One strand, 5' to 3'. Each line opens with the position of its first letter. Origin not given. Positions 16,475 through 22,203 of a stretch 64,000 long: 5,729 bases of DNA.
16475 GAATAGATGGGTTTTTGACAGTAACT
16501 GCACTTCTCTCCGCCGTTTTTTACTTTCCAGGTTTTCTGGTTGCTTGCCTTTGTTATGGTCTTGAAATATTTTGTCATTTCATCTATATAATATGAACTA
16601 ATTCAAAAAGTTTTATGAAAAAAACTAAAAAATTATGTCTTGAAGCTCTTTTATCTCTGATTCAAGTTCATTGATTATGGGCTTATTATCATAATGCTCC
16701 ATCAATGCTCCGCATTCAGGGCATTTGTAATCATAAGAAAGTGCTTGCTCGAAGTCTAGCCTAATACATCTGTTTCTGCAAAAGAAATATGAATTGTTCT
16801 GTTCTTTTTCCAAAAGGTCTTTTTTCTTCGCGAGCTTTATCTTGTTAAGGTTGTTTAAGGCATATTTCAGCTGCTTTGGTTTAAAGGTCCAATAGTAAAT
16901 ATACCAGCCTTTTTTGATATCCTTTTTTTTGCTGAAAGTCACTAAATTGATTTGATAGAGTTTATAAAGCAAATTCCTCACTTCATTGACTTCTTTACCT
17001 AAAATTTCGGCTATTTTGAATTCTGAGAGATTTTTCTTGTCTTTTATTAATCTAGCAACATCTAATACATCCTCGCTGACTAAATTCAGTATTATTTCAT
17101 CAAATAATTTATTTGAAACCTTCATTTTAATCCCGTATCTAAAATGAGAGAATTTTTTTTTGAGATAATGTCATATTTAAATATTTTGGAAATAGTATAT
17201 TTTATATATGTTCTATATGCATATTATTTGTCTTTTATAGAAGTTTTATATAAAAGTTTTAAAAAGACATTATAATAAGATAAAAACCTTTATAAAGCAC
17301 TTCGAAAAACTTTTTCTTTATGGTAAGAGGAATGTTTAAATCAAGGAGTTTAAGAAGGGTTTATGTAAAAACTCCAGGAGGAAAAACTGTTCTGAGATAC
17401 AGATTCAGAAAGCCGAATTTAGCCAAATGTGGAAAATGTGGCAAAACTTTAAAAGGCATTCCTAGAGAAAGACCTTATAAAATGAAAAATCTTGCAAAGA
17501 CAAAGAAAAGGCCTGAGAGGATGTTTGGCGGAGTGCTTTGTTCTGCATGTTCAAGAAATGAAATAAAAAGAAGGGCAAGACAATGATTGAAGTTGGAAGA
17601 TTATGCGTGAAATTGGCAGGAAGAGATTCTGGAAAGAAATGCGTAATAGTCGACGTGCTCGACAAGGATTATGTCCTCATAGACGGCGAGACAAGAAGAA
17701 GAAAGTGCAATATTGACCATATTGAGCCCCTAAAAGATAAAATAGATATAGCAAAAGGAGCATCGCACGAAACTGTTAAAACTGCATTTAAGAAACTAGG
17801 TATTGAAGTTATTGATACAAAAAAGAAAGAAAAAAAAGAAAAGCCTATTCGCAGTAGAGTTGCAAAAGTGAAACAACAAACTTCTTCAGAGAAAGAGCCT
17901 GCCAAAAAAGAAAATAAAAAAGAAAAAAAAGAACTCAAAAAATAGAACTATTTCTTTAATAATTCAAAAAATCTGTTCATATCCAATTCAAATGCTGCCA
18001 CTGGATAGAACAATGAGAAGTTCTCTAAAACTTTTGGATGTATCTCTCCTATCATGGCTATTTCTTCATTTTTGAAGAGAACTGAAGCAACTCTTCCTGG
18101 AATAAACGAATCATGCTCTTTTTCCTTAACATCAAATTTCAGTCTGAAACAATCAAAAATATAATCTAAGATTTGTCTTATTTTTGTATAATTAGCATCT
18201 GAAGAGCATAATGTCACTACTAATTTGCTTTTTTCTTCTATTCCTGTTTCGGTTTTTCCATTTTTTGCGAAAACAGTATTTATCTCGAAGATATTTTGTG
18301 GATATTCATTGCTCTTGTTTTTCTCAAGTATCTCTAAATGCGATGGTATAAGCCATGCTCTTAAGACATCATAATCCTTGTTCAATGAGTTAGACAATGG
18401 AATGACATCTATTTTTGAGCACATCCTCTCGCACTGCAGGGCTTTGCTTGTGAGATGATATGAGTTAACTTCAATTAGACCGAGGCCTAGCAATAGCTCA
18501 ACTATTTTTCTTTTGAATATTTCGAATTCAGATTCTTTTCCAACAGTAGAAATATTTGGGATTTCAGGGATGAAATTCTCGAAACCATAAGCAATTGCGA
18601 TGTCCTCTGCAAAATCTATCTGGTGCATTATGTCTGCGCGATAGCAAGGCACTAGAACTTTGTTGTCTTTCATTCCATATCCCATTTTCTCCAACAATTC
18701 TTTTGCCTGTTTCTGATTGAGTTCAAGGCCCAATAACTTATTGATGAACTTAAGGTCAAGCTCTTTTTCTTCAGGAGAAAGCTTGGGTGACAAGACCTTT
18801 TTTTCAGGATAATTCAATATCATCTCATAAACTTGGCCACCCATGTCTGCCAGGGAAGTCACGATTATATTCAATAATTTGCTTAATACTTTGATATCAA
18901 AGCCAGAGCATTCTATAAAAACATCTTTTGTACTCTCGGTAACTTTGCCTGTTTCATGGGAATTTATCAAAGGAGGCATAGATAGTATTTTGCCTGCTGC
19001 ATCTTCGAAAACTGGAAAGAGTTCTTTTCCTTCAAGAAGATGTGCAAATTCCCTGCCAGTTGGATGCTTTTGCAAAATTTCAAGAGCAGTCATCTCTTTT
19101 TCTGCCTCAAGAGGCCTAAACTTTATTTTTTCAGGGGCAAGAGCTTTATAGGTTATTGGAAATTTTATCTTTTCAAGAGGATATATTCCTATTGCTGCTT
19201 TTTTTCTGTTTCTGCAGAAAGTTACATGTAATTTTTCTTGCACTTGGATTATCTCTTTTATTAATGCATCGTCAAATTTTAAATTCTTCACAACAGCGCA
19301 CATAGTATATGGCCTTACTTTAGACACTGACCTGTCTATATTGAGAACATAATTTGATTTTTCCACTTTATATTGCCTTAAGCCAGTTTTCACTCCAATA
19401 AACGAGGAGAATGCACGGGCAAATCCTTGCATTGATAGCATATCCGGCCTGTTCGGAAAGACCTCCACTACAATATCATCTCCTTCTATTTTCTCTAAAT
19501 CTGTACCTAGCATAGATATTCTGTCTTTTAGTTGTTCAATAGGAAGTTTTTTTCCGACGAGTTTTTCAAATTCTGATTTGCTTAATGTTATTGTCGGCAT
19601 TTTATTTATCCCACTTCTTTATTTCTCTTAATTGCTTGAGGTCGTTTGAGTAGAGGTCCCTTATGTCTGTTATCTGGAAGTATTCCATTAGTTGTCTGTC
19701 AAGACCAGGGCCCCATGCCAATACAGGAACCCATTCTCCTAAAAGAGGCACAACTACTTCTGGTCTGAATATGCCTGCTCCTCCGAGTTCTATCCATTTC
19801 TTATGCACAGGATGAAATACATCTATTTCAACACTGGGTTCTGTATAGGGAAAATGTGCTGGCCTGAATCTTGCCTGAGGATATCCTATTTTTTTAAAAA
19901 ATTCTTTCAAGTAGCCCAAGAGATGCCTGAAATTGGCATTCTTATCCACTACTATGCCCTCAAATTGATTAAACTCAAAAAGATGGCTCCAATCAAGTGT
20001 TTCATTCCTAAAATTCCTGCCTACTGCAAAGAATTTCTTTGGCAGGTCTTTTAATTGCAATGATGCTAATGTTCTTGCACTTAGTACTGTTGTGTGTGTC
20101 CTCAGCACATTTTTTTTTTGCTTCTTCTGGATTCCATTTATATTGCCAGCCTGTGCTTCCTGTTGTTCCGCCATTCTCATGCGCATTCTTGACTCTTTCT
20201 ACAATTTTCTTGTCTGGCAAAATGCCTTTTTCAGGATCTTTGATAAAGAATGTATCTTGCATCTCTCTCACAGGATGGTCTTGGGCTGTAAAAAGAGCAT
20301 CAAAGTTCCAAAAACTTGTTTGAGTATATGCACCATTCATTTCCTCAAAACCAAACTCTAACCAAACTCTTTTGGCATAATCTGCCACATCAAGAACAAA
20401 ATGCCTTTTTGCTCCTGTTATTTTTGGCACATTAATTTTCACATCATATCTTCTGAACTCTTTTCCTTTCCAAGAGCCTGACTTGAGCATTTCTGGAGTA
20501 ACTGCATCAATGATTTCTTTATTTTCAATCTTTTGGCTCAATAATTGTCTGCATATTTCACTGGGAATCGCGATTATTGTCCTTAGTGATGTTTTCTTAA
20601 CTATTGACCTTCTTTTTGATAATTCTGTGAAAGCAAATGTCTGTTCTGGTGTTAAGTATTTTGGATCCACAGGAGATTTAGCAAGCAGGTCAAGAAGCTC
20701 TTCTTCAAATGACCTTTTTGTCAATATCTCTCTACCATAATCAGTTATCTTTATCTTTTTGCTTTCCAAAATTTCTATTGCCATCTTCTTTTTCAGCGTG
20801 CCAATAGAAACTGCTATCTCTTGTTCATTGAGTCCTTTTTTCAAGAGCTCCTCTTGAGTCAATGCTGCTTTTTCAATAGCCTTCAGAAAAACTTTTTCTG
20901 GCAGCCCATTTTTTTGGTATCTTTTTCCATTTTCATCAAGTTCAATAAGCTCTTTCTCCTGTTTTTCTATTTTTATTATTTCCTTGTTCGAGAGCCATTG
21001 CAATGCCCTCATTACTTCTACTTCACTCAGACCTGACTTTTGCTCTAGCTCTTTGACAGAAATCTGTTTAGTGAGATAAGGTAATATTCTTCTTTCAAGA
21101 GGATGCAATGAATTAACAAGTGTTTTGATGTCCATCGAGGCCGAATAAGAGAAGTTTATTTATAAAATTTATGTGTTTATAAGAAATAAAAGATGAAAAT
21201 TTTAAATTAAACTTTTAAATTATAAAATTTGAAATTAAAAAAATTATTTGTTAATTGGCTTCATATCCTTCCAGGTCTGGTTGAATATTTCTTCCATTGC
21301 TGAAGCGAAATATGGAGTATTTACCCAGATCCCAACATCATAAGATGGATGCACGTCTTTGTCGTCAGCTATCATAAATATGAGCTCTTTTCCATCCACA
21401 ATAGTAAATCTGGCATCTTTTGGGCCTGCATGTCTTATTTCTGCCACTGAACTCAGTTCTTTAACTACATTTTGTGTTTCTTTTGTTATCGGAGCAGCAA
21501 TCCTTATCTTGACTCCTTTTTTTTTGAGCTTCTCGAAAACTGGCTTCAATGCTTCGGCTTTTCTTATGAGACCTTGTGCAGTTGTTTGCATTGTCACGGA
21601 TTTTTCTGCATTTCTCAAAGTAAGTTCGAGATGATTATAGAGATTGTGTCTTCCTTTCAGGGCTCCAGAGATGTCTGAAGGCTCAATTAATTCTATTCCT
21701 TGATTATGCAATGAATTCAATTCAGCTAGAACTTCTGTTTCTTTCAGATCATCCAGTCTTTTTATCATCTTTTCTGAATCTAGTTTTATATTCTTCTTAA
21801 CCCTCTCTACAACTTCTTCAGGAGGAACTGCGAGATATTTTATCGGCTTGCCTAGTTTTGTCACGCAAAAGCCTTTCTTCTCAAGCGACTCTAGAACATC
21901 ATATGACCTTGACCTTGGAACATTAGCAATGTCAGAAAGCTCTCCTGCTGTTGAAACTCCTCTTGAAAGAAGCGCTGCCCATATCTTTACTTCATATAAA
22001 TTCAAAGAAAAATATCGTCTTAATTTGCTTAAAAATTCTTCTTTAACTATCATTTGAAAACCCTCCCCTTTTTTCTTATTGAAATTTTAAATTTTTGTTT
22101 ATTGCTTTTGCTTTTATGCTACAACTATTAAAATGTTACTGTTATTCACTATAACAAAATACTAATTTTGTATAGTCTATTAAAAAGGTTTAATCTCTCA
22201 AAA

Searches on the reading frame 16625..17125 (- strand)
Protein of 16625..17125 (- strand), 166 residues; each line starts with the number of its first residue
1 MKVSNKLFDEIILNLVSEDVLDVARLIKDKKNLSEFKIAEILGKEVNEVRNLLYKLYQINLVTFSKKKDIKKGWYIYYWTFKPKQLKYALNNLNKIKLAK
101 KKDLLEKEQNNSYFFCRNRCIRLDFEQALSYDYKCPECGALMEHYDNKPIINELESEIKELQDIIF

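Call 24: search_protein_families(library=pfam, proteins=[window:16625-17125:-], max_evalue=0.01)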
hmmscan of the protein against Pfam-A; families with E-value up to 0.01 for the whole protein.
window:16625-17125:- (166 aa): 3 families
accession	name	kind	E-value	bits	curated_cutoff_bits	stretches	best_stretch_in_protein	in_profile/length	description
PF02002.24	TFIIE_alpha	-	1.4e-12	47.9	22.9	1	7-110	2-105/105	TFIIE alpha subunit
PF22536.2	POLR3C_WHD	-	0.0029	18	30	1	11-64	4-57/77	POLR3C, C-terminal winged-helix domain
PF25212.1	HVO_A0114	-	0.0049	17.1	27.6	1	16-72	20-76/84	HVO_A0114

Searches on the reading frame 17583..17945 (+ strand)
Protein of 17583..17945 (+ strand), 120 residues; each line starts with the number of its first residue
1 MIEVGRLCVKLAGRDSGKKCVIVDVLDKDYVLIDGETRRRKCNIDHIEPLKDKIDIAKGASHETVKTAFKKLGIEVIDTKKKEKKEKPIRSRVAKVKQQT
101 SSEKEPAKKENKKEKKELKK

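Call 24: search_protein_families(library=pfam, proteins=[window:17583-17945:+], max_evalue=0.01)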
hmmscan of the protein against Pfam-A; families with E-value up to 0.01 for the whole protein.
window:17583-17945:+ (120 aa): 1 family
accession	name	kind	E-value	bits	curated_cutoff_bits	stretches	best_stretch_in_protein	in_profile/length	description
PF00467.35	KOW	-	0.00026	21.1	22.3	1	4-30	1-27/32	KOW motif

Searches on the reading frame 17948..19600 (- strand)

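Call 57: search_protein_families(library=pfam, proteins=[window:17948-19600:-], max_evalue=0.001)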
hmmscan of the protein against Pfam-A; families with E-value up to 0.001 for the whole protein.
window:17948-19600:- (550 aa): 4 families
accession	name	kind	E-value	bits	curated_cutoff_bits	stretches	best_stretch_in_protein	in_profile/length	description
PF17759.6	tRNA_synthFbeta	-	2.2e-40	138.8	22.4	1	347-541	5-214/214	Phenylalanyl tRNA synthetase beta chain CLM domain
PF03484.21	B5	-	7.7e-24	84.1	28.6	2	280-340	2-67/67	tRNA synthetase B5 domain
PF03483.22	B3_4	-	8.3e-06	26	29.3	1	114-237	35-130/174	B3/4 domain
PF18262.7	PhetRS_B1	-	7.4e-05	23.4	26.8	0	1-68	1-81/83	Phe-tRNA synthetase beta subunit B1 domain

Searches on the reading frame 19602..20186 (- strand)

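Call 24: search_protein_families(library=pfam, proteins=[window:19602-20186:-], max_evalue=0.01)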
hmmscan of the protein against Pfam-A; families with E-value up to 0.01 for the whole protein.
window:19602-20186:- (194 aa): 3 families
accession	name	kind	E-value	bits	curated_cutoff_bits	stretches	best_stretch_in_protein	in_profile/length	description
PF01409.25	tRNA-synt_2d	-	1.8e-55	188.6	19.8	1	22-188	77-245/246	tRNA synthetases class II core domain (F)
PF00152.25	tRNA-synt_2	-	0.001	18.6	25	1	51-77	93-119/308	tRNA synthetases class II (D, K and N)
PF00587.30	tRNA-synt_2b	-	0.0096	16.4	29.3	0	43-136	30-133/179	tRNA synthetase class II core domain (G, H, P, S and T)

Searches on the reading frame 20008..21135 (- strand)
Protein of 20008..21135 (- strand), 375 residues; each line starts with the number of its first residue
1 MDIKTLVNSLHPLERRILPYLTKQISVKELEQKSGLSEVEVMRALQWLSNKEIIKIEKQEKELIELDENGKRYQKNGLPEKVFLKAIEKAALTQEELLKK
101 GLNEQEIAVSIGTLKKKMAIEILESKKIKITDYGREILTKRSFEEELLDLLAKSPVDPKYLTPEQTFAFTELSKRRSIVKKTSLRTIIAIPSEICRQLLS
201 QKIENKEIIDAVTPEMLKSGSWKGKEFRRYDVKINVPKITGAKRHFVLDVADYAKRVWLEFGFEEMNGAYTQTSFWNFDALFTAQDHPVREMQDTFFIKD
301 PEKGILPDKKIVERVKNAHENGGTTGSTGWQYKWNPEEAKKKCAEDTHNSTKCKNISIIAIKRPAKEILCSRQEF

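Call 24: search_protein_families(library=pfam, proteins=[window:20008-21135:-], max_evalue=0.01)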
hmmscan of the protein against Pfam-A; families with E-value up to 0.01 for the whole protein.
window:20008-21135:- (375 aa): 3 families
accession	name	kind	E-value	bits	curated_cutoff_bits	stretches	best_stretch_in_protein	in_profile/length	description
PF01409.25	tRNA-synt_2d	-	2.7e-18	66.8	19.8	1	230-304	2-76/246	tRNA synthetases class II core domain (F)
PF10771.15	DUF2582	-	5.3e-05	23.7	24.2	1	22-63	20-61/65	Winged helix-turn-helix domain (DUF2582)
PF04458.17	DUF505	-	0.0026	16.7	28.7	1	83-137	477-533/622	Protein of unknown function (DUF505)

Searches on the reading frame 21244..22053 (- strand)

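Call 24: search_protein_families(library=pfam, proteins=[window:21244-22053:-], max_evalue=0.01)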
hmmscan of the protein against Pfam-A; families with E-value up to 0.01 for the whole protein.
window:21244-22053:- (269 aa): 4 families
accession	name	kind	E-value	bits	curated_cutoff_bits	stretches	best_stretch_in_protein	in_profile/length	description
PF01978.25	TrmB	-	4.4e-18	65.3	25.6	1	15-79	4-68/68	Sugar-specific transcriptional regulator TrmB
PF11495.14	Regulator_TrmB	-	1.4e-05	24.9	22.2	1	133-264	6-132/233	Archaeal transcriptional regulator TrmB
PF24217.1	DUF7436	-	0.0022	18.4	34.2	1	169-267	51-153/153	Family of unknown function (DUF7436)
PF00563.25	EAL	-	0.0091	15.8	31.3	0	93-185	56-151/236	EAL domain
